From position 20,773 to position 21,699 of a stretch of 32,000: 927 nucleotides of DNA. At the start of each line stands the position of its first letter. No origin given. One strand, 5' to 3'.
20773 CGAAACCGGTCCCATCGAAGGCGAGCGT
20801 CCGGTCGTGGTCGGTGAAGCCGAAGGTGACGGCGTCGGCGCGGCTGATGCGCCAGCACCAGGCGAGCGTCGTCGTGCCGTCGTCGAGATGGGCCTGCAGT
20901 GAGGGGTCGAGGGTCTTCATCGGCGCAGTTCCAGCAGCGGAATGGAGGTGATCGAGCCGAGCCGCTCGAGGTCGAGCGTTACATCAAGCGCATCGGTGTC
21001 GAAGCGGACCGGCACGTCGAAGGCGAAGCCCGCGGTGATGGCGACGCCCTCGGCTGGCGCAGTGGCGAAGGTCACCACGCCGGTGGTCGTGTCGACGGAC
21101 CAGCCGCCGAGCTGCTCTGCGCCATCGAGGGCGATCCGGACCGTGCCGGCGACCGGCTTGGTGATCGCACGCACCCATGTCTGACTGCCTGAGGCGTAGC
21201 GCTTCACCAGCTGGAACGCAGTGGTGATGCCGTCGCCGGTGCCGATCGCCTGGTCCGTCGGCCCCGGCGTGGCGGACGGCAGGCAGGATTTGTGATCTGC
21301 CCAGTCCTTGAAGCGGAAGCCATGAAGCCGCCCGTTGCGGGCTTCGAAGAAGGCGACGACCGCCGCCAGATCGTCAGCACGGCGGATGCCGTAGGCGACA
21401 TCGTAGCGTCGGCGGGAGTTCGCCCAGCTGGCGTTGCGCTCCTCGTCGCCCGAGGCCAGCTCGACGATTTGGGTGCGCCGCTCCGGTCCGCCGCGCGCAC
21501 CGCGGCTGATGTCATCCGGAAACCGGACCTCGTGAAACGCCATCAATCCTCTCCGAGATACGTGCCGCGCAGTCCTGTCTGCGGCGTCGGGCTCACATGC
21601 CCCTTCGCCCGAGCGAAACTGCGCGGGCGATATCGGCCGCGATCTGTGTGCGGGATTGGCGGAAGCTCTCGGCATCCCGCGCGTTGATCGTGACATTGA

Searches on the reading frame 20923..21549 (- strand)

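Call 96: search_protein_families(library=pfam, proteins=[window:20923-21549:-], max_evalue=0.001)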
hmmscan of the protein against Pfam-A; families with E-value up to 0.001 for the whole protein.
window:20923-21549:- (209 aa): 1 family
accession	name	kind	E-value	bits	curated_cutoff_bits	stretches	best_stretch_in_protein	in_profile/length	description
PF09343.15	DUF2460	-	2.6e-94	314.9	30.4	1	6-209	1-205/205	Conserved hypothetical protein 2217 (DUF2460)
